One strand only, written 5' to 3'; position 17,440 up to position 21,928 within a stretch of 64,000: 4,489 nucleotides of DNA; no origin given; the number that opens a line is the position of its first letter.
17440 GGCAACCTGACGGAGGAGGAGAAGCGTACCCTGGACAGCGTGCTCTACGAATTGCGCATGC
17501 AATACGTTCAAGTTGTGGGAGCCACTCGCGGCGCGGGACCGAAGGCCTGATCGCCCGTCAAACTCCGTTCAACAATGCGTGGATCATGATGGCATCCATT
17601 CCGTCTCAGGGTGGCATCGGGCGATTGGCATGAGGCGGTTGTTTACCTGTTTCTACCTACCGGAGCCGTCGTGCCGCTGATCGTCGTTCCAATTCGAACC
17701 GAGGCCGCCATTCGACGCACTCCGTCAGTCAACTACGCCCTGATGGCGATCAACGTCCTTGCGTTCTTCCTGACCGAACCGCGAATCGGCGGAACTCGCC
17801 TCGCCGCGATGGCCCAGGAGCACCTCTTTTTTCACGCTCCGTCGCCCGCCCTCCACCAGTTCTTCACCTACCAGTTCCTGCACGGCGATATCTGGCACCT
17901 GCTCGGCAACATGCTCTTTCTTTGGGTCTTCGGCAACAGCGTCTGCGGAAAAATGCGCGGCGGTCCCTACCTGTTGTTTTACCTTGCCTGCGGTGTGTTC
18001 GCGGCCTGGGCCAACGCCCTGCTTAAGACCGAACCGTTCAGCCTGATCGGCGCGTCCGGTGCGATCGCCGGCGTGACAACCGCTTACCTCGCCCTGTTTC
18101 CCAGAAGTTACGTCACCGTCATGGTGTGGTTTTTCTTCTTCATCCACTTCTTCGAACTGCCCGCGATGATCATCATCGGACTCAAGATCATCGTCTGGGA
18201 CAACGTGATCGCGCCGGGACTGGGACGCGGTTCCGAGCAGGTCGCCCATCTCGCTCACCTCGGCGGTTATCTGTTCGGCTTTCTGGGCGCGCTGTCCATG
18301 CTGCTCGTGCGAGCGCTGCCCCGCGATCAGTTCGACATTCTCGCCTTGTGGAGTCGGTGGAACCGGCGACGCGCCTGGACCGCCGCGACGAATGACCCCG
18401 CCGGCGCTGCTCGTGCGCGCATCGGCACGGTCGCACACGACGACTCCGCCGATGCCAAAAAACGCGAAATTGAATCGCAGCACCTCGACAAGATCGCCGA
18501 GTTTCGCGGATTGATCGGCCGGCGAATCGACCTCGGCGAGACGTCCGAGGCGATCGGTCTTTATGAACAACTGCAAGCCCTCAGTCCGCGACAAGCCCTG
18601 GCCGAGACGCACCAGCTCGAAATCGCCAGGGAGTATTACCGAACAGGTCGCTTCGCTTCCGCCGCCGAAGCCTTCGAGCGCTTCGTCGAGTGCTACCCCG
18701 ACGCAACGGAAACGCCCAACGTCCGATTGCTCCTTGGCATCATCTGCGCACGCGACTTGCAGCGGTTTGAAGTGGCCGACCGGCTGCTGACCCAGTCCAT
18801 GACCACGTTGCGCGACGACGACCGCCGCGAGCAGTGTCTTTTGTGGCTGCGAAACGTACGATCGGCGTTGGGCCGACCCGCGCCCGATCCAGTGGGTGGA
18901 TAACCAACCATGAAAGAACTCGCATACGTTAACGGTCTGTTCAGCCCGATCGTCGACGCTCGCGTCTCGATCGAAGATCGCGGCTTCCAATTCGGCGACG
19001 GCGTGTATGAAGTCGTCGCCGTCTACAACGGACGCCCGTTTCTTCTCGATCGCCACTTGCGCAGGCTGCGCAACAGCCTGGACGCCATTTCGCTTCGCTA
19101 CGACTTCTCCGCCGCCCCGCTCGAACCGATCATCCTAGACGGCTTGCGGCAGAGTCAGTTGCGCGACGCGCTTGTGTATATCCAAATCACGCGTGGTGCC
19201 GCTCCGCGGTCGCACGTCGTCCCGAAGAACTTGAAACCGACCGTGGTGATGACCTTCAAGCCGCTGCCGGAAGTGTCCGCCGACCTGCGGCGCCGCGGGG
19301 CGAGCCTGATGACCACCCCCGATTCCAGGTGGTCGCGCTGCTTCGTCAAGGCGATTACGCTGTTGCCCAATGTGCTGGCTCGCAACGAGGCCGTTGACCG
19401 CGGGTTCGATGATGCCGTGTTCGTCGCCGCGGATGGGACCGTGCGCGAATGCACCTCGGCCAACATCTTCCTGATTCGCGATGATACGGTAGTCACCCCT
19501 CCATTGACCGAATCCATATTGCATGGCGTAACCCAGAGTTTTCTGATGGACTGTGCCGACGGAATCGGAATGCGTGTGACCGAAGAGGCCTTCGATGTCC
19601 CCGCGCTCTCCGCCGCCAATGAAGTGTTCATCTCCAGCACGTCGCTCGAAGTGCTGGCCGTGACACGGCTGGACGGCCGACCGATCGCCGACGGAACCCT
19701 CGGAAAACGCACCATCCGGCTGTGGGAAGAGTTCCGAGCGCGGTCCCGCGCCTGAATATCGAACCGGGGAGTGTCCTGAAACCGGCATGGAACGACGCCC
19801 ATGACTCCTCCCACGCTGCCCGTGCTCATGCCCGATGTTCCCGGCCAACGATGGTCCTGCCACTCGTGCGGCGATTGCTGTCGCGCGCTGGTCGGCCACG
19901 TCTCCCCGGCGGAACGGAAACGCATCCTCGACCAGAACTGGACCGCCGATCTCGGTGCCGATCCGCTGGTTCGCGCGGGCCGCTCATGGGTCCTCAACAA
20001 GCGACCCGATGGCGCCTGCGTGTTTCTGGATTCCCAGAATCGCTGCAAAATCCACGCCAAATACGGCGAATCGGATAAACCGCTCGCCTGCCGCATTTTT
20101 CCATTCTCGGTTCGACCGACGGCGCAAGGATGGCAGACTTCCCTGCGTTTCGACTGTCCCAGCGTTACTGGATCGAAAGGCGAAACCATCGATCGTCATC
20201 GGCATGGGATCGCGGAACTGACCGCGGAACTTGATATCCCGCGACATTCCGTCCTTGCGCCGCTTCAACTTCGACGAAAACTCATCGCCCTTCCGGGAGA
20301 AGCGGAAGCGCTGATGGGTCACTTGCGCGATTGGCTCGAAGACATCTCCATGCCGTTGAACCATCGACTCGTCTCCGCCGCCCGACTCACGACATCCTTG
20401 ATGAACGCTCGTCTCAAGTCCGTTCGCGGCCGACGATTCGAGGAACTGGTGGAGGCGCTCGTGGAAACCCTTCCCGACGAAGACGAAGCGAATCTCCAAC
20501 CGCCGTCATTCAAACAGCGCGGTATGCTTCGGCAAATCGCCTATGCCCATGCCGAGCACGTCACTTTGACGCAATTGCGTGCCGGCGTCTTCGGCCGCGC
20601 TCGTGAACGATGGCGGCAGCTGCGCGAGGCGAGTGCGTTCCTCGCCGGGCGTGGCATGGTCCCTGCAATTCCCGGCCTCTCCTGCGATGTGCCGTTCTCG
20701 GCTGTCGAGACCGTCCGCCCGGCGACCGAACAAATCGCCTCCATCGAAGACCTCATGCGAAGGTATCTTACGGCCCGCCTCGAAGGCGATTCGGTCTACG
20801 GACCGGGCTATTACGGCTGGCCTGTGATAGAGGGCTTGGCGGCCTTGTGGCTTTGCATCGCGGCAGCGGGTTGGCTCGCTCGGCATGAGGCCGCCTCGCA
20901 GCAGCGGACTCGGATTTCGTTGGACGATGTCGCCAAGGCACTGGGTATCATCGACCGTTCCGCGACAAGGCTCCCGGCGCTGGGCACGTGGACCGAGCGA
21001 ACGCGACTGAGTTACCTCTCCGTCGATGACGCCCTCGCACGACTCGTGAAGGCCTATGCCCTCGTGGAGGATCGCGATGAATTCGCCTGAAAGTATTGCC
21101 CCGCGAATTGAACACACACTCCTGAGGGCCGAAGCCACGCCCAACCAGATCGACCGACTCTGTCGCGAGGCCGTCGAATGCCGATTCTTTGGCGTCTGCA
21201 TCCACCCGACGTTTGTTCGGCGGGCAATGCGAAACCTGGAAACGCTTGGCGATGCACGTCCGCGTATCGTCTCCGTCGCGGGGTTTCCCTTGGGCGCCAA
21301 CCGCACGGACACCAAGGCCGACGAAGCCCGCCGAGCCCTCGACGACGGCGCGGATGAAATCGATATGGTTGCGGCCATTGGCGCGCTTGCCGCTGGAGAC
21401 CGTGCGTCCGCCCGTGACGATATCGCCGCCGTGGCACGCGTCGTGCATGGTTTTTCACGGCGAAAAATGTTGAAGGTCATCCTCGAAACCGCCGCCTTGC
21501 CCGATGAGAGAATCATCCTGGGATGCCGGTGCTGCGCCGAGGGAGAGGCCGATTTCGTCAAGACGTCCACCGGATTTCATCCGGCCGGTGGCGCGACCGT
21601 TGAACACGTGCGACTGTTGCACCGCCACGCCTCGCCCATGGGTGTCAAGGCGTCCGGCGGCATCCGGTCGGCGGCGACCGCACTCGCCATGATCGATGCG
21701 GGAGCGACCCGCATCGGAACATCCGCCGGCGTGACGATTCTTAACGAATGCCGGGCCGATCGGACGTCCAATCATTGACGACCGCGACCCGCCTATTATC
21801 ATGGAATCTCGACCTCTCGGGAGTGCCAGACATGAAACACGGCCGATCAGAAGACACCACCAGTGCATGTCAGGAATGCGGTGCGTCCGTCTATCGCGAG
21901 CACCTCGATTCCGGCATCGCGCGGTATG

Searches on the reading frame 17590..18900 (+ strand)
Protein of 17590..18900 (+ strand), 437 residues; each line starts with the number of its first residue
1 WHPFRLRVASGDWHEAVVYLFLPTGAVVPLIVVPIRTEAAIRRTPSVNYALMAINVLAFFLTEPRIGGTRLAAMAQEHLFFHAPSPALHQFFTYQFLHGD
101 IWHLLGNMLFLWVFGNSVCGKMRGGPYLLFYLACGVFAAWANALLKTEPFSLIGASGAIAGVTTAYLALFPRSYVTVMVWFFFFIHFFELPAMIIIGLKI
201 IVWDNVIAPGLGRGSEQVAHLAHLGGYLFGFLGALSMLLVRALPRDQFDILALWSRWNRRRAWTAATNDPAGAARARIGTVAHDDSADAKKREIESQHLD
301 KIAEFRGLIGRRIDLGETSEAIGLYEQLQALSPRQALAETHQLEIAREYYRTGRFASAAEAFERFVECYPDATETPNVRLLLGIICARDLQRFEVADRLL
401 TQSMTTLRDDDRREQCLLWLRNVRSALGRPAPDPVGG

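Call 47: search_protein_families(library=ncbifam, max_evalue=1, proteins=[window:17590-18900:+])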
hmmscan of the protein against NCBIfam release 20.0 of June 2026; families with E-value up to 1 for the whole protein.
window:17590-18900:+ (437 aa): 6 families
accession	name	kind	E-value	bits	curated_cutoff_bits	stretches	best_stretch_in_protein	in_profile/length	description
TIGR03302.1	OM_YfiO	subfamily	2.2e-10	40.4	81.4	1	314-398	45-129/239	outer membrane protein assembly factor BamD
TIGR03902.1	rhom_GG_sort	equivalog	1.5e-06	28.2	84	1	91-234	19-153/154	rhombosortase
TIGR02795.1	tol_pal_ybgF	equivalog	6.3e-06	26.8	90.1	1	340-427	3-89/119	tol-pal system protein YbgF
NF008155.0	PRK10907.1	equivalog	0.0011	18.4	335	1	43-158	92-203/276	rhomboid family intramembrane serine protease GlpG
TIGR04239.1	rhombo_GlpG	equivalog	0.054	13.2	250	1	46-177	95-225/271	rhomboid family intramembrane serine protease GlpG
TIGR02521.1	type_IV_pilW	equivalog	0.061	12.9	154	1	316-398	149-224/234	type IV pilus biogenesis/stability protein PilW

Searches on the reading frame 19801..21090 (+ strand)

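Call 10: search_protein_families(library=pfam, max_evalue=0.001, proteins=[window:19801-21090:+])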
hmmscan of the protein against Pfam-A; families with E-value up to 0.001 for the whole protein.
window:19801-21090:+ (429 aa): 1 family
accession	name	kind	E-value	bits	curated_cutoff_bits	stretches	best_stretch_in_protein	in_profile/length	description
PF03692.20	CxxCxxCC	-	2.1e-10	41.6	23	1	20-105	2-73/85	Putative zinc- or iron-chelating domain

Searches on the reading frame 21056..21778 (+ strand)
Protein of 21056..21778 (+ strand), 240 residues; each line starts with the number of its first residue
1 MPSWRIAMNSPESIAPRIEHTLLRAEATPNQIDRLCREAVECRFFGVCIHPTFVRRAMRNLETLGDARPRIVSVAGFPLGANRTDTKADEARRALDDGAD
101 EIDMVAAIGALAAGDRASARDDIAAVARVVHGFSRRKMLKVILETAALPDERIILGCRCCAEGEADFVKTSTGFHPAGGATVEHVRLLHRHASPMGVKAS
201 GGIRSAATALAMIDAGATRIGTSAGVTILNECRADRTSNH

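Call 12: search_protein_families(library=pfam, max_evalue=0.001, proteins=[window:21056-21778:+])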
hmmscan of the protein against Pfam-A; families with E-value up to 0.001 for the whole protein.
window:21056-21778:+ (240 aa): 1 family
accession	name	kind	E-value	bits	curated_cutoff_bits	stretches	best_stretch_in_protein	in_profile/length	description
PF01791.15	DeoC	-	8.9e-13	48.8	23.8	1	26-226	18-224/229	DeoC/LacD family aldolase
